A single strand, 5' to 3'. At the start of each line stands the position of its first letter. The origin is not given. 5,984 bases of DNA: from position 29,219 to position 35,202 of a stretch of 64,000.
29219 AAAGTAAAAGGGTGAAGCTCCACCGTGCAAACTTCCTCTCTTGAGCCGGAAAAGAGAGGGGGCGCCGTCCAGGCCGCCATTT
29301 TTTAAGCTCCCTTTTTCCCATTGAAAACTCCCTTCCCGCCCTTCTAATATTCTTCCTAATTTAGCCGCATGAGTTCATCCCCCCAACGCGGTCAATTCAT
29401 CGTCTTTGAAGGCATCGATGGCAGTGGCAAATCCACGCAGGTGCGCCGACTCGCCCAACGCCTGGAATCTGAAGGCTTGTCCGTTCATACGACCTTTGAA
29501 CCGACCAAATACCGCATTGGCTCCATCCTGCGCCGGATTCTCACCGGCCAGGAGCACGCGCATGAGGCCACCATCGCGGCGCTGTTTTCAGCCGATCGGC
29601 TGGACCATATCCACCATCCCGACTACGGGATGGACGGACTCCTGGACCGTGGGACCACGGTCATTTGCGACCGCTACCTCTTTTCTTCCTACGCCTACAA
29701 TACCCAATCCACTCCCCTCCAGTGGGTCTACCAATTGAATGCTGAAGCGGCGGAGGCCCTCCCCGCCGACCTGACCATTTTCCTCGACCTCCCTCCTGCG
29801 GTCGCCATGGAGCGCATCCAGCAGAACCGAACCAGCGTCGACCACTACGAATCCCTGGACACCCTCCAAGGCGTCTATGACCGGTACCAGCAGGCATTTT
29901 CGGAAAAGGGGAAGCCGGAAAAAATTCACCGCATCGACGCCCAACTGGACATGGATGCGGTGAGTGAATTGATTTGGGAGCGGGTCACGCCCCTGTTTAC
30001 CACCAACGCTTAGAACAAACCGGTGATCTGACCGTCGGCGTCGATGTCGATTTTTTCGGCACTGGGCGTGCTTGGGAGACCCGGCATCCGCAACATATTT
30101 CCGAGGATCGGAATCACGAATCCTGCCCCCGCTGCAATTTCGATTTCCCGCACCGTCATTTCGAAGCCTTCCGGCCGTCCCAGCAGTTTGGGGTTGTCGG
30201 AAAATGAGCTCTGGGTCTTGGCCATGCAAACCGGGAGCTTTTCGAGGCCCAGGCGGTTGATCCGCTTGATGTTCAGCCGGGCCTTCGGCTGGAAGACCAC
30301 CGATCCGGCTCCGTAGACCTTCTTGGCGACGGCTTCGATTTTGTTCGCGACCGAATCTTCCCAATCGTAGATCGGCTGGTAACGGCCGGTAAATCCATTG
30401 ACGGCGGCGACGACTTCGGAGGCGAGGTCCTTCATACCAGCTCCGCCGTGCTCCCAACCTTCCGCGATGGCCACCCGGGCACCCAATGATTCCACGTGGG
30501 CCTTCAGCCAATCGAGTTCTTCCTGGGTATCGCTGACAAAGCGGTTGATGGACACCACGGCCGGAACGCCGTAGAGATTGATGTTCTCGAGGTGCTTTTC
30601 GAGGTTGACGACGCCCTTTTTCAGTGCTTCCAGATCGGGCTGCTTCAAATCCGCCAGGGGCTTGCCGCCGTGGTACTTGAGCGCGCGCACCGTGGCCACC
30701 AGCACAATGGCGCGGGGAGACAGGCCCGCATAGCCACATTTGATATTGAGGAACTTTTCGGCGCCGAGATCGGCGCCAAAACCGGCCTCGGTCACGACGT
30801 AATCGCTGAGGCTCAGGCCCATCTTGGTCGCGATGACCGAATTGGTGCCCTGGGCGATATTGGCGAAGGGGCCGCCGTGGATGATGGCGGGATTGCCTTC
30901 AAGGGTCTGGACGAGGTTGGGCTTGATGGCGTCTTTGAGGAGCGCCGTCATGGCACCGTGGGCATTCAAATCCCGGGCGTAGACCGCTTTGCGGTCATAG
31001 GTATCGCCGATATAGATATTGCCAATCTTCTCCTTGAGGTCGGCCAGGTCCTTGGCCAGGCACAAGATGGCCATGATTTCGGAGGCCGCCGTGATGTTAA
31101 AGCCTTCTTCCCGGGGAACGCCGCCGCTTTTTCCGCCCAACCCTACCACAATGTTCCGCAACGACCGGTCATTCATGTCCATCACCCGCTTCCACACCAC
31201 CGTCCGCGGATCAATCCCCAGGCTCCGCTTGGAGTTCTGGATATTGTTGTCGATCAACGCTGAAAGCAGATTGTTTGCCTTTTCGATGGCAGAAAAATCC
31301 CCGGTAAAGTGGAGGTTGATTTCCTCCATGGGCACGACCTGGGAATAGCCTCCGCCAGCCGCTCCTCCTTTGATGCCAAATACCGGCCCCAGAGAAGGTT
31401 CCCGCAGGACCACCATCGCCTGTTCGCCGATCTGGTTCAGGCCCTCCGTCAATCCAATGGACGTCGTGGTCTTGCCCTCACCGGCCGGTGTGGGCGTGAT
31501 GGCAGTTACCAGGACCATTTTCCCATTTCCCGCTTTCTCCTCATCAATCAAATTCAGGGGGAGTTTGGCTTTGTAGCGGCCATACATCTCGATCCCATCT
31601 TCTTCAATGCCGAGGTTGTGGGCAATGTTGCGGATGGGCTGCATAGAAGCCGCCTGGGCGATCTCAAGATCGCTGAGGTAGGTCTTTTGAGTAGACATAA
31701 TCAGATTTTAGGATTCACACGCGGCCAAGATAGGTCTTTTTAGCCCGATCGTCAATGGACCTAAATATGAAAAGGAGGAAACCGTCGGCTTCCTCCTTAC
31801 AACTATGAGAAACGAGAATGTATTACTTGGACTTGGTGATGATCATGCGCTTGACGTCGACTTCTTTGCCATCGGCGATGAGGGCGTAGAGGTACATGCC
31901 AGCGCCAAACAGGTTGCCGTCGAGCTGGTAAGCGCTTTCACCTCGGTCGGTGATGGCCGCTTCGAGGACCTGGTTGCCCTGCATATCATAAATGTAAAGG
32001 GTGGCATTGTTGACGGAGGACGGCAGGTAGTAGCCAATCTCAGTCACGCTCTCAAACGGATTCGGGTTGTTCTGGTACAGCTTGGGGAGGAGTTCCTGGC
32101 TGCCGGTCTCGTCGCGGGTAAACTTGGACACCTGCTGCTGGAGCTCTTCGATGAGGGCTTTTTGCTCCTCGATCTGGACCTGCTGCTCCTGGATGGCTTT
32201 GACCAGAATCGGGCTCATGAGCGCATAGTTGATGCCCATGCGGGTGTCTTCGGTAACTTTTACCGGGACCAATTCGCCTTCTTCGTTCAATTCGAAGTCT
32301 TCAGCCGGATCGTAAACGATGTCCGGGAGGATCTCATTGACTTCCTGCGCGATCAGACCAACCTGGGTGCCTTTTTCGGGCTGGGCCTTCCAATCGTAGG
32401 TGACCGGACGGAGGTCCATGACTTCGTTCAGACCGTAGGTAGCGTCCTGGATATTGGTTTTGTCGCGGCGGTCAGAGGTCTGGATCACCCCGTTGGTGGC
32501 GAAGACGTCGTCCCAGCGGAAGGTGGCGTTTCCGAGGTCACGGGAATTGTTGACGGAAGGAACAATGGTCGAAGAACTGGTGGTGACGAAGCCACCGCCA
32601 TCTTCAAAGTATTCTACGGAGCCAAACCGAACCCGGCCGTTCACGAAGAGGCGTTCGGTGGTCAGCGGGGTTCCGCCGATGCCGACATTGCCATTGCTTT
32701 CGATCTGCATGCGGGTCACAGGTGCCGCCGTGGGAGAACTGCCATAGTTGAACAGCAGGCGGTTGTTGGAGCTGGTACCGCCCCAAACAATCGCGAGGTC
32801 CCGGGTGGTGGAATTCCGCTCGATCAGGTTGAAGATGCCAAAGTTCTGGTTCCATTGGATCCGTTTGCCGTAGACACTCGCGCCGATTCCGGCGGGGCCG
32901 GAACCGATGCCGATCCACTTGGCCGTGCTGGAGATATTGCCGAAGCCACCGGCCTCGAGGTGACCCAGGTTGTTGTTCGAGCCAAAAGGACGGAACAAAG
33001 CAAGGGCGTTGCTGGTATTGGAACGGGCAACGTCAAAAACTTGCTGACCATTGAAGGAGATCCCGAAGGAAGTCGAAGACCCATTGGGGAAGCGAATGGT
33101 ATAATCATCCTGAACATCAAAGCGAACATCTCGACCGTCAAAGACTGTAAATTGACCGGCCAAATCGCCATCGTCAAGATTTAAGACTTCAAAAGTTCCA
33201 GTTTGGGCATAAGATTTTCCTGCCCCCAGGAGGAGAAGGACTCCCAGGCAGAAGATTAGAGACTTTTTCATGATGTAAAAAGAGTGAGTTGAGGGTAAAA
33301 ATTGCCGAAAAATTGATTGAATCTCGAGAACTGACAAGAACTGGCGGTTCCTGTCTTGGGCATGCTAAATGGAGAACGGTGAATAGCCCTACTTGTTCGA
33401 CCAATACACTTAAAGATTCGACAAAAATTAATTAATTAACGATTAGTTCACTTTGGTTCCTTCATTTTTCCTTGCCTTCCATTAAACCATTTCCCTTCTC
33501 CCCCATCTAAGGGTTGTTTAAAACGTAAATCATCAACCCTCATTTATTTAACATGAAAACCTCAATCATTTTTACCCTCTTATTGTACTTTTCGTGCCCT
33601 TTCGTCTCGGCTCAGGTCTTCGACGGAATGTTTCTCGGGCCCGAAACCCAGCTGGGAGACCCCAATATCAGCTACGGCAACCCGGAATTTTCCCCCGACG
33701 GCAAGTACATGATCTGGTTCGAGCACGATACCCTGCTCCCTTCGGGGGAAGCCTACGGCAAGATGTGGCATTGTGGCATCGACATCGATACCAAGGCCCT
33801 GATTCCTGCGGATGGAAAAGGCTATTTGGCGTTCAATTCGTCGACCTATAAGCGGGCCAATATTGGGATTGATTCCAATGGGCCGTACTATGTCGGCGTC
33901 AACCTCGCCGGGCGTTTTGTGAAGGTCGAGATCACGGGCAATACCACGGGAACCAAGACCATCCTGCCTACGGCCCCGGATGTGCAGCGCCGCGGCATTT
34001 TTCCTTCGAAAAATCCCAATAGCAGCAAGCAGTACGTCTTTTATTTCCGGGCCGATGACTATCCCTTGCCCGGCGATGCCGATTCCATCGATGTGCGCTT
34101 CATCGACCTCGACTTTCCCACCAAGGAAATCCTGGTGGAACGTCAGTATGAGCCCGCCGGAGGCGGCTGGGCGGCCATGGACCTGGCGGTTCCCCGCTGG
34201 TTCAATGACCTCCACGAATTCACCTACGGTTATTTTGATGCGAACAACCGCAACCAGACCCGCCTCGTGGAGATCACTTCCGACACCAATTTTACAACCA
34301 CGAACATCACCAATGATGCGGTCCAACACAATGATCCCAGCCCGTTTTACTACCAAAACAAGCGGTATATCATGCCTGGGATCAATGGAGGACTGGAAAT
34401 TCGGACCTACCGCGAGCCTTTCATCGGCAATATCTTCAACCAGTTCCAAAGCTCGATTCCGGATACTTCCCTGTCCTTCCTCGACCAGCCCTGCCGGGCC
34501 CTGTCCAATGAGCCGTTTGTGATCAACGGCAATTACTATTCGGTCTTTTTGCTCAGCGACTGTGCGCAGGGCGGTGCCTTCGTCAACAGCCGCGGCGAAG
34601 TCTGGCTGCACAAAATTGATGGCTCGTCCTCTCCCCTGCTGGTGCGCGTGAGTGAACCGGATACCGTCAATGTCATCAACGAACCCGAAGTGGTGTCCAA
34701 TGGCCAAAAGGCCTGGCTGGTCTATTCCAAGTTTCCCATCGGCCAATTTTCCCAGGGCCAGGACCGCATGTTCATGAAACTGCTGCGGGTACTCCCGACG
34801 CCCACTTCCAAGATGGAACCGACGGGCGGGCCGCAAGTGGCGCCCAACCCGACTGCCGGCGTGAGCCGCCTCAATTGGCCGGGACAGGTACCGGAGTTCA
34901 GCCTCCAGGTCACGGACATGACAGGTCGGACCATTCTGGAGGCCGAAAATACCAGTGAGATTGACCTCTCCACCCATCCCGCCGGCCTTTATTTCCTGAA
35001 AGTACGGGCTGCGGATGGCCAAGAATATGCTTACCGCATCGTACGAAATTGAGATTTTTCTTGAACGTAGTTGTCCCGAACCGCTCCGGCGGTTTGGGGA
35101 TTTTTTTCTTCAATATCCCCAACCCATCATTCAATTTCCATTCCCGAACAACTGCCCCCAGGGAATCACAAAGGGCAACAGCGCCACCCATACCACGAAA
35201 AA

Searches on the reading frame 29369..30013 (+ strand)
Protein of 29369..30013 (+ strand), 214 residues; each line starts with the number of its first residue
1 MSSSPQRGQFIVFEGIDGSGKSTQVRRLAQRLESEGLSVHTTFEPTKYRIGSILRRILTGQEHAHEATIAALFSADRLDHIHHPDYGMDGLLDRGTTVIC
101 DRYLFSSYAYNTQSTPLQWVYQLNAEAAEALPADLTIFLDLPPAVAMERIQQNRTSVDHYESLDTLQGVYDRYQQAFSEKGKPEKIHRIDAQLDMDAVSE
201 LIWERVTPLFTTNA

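Call 8: search_protein_families(library=pfam, proteins=[window:29369-30013:+])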
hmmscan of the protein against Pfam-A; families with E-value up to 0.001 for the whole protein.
window:29369-30013:+ (214 aa): 6 families
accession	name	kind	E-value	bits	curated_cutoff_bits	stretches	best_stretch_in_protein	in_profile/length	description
PF02223.23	Thymidylate_kin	-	2.7e-43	148.2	27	1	13-202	1-185/185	Thymidylate kinase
PF01712.25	dNK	-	1.7e-06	28.4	27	1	11-192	1-183/203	Deoxynucleoside kinase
PF13207.12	AAA_17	-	3.5e-06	27.8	27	1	15-167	2-136/136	AAA domain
PF13671.12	AAA_33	-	7.3e-05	23.5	27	1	11-159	2-124/143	AAA domain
PF13521.12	AAA_28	-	0.00024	21.8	27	0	11-177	2-146/164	AAA domain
PF13401.12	AAA_22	-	0.00087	20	27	0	7-67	4-64/130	AAA domain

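Call 9: find_encoding_contigs(protein=window:29369-30013:+, flank=10000, max_places=6)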
Protein window:29369-30013:+ (214 aa): 4 contigs read that carry it; 2 places shown.
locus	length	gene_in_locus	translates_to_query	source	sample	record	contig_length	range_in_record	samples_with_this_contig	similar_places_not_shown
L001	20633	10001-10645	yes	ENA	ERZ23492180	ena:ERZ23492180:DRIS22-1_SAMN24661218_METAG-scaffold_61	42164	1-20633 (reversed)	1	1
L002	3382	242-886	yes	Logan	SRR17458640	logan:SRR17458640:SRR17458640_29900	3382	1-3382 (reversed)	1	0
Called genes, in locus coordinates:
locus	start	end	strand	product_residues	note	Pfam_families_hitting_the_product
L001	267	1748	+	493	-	-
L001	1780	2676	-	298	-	PF18962:Por_Secre_tail (weak)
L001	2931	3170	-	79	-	PF09360:zf-CDGSH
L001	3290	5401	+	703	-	-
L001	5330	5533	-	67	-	-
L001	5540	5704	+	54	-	-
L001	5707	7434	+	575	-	PF02463:SMC_N, PF13175:AAA_15 (weak), PF13476:AAA_23, PF13304:AAA_21 (faint), PF01017:STAT_alpha (faint)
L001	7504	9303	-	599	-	PF18962:Por_Secre_tail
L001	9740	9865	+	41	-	-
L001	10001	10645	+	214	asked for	PF01712:dNK (weak), PF02223:Thymidylate_kin, PF13207:AAA_17 (faint)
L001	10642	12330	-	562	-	PF01268:FTHFS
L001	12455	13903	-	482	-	PF13884:Peptidase_S74, PF18962:Por_Secre_tail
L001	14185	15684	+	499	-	PF18962:Por_Secre_tail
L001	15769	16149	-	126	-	-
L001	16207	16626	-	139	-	PF09912:DUF2141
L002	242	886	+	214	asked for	PF01712:dNK (weak), PF02223:Thymidylate_kin, PF13207:AAA_17 (faint)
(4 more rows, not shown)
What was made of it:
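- Checked: The region is a 697-bp divergent intergenic space between a T9SS-tailed protein gene (26872-28671, minus) and tmk (29369-30013, plus) (calls 8, 9).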

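Call 12: find_homologous_proteins(query=window:29369-30010:+, max_evalue=1e-20)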
Query window:29369-30010:+ (214 aa): 5448 proteins with E <= 1e-20 among 6739 candidates; the best 120 are listed.
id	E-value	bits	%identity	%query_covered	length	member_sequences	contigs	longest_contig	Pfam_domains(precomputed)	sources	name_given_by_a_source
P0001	3.2e-135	466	98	100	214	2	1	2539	PF02223.24,PF01712.26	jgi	-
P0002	1.2e-90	320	71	98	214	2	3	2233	PF02223.24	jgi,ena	-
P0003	2.4e-79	284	64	99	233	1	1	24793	PF02223.24,PF13521.13,PF01712.26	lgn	-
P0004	3.9e-71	257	58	97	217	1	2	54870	PF02223.24,PF13521.13,PF13207.13,PF01712.26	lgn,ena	-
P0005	5.9e-69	250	61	89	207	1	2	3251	PF02223.24,PF13521.13,PF13207.13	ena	-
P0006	5.1e-66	240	60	89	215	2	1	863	PF02223.24,PF13521.13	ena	-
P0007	5.8e-66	240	54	98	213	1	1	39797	PF02223.24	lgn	-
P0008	7.6e-65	236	57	96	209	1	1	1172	PF02223.24,PF01712.26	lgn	-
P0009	2.8e-64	234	58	94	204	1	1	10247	PF02223.24,PF01712.26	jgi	-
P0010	1.1e-63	232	58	94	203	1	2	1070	PF02223.24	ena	-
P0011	1.2e-63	232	54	96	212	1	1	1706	PF02223.24,PF13521.13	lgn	-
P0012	1.9e-63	232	56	99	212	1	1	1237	PF02223.24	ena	-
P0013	1.3e-62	229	56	94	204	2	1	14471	PF02223.24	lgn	-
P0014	6.7e-62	227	55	95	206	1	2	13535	PF02223.24,PF01712.26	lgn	-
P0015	1.2e-61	226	54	96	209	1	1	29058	PF02223.24,PF13521.13,PF01712.26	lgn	-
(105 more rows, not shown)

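Call 13: find_encoding_contigs(protein=P0001, flank=10000, max_places=3)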
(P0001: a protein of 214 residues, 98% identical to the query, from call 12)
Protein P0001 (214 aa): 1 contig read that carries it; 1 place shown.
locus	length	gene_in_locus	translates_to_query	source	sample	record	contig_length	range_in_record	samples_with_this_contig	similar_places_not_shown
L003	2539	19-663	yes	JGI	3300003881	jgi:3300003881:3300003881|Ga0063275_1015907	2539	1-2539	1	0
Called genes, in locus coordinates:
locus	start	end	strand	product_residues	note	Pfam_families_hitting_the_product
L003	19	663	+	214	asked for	PF01712:dNK (weak), PF02223:Thymidylate_kin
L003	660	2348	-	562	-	PF01268:FTHFS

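Call 14: find_encoding_contigs(protein=P0002, flank=10000, max_places=3)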
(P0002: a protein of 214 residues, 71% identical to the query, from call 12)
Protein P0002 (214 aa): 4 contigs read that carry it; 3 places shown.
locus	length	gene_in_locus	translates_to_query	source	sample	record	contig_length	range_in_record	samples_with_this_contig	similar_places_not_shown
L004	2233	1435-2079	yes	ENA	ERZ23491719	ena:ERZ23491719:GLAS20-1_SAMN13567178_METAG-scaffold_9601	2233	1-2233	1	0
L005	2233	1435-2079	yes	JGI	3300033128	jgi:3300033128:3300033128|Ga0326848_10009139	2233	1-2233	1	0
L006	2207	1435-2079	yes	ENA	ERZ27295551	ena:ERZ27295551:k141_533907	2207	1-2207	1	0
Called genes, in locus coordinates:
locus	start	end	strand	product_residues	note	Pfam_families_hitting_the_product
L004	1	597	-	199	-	?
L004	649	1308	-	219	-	-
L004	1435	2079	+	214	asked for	PF02223:Thymidylate_kin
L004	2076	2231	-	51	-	?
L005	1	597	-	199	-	?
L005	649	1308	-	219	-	-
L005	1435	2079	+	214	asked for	PF02223:Thymidylate_kin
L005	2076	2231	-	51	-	?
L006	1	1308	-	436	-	?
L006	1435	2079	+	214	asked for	PF02223:Thymidylate_kin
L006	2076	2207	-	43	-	?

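Call 15: find_encoding_contigs(protein=P0003, flank=10000, max_places=3)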
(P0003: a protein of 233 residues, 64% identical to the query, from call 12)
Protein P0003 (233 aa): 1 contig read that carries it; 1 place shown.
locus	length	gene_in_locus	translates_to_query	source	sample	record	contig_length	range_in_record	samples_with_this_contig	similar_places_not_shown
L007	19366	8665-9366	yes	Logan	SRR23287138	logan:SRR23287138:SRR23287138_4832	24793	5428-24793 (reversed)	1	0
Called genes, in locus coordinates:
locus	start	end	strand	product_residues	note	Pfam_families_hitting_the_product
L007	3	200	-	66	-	?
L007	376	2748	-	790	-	PF13424:TPR_12 (faint), PF00515:TPR_1 (faint), PF07719:TPR_2 (faint), PF00211:Guanylate_cyc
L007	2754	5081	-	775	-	PF07715:Plug, PF00593:TonB_dep_Rec_b-barrel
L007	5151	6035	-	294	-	PF00582:Usp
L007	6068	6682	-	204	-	PF21447:Ppx-GppA_III, PF01966:HD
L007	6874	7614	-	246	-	PF07536:HWE_HK (weak), PF07568:HisKA_2, PF02518:HATPase_c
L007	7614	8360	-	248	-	PF00072:Response_reg, PF04397:LytTR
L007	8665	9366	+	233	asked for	PF01712:dNK, PF02223:Thymidylate_kin, PF13521:AAA_28 (weak)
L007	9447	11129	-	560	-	PF01268:FTHFS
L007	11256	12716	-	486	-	PF13884:Peptidase_S74, PF18962:Por_Secre_tail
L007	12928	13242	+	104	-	-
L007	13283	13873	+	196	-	PF08719:NADAR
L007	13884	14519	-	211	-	PF03458:Gly_transporter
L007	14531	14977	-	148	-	PF00293:NUDIX, PF14815:NUDIX_4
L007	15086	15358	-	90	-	-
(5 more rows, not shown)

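Call 16: find_encoding_contigs(protein=P0004, flank=10000, max_places=3)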
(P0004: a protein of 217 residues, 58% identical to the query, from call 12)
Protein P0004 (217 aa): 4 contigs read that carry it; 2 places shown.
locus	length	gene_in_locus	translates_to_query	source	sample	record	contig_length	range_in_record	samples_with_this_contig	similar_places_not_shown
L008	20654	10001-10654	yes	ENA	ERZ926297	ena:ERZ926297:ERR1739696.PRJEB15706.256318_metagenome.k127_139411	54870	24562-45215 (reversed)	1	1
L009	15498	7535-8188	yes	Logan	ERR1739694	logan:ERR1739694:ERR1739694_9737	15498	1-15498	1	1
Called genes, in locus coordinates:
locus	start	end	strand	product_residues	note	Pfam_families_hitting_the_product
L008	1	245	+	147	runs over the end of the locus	PF00075:RNase_H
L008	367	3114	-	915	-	PF18911:PKD_4, PF00801:PKD, PF18911:PKD_4, PF00801:PKD, PF18911:PKD_4, PF00801:PKD, PF18911:PKD_4, PF18962:Por_Secre_tail, +1 more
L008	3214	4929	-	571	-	-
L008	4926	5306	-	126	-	-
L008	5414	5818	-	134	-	PF00072:Response_reg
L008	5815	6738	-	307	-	PF00512:HisKA, PF13581:HATPase_c_2, PF02518:HATPase_c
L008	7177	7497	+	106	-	PF05099:TerB (weak)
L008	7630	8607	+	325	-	PF02353:CMAS, PF08241:Methyltransf_11 (weak), PF13649:Methyltransf_25 (weak)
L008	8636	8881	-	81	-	-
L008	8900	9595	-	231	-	-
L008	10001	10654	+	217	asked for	PF13521:AAA_28 (faint), PF01712:dNK (weak), PF02223:Thymidylate_kin, PF13207:AAA_17 (faint)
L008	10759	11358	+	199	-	PF00499:Oxidored_q3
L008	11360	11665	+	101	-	PF00420:Oxidored_q2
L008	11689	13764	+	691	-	PF00662:Proton_antipo_N, PF00361:Proton_antipo_M, PF01010:Proton_antipo_C (faint)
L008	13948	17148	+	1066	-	PF05170:AsmA, PF05359:DUF748, PF01442:Apolipoprotein (weak)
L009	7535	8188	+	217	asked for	PF13521:AAA_28 (faint), PF01712:dNK (weak), PF02223:Thymidylate_kin, PF13207:AAA_17 (faint)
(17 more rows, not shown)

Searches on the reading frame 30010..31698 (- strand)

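Call 8: search_protein_families(library=pfam, proteins=[window:30010-31698:-])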
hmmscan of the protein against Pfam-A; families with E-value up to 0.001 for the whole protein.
window:30010-31698:- (562 aa): 1 family
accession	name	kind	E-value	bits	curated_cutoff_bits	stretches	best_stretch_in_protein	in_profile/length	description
PF01268.25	FTHFS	-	2.7e-259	861.5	27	1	9-562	2-556/556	Formate--tetrahydrofolate ligase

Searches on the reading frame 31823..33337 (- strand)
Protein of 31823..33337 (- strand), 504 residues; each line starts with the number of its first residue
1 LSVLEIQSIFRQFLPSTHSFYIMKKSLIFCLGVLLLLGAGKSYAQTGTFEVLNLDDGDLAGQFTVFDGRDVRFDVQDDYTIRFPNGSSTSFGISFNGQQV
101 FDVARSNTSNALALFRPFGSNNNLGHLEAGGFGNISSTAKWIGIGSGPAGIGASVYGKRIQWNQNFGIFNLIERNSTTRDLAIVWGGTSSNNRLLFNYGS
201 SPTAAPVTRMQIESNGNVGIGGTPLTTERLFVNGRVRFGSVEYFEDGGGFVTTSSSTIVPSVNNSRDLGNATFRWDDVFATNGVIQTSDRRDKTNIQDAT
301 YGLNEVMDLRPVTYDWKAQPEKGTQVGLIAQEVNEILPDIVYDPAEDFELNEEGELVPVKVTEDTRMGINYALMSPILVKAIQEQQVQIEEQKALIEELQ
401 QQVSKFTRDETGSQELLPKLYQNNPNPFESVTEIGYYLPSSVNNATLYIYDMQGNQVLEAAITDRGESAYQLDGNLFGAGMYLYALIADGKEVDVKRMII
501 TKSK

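Call 8: search_protein_families(library=pfam, proteins=[window:31823-33337:-])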
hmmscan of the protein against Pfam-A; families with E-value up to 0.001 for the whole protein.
window:31823-33337:- (504 aa): 2 families
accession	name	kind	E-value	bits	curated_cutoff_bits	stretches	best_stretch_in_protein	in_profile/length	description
PF13884.11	Peptidase_S74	-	5.3e-18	65.5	22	1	288-341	1-57/58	Chaperone of endosialidase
PF18962.6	Por_Secre_tail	-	2.3e-06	28.2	27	1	425-500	3-75/75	Secretion system C-terminal sorting domain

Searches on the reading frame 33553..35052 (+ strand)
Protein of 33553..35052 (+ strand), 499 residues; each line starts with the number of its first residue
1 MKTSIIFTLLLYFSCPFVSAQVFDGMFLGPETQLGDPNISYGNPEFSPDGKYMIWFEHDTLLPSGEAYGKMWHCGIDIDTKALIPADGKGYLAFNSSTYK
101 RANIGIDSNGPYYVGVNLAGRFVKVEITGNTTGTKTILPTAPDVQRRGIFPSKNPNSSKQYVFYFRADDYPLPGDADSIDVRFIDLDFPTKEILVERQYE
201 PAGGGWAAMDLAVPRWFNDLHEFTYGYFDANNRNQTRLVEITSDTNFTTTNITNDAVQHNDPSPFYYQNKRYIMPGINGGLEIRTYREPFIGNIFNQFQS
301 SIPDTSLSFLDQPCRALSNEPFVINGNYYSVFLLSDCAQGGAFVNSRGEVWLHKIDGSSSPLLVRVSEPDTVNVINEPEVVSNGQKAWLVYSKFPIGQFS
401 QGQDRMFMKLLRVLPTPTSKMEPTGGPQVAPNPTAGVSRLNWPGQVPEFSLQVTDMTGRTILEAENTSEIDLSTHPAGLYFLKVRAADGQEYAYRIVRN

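Call 8: search_protein_families(library=pfam, proteins=[window:33553-35052:+])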
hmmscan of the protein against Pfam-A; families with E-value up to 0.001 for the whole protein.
window:33553-35052:+ (499 aa): 1 family
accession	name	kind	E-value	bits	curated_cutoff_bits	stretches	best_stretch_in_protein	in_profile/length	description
PF18962.6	Por_Secre_tail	-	7.2e-08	33.1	27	1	431-491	3-69/75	Secretion system C-terminal sorting domain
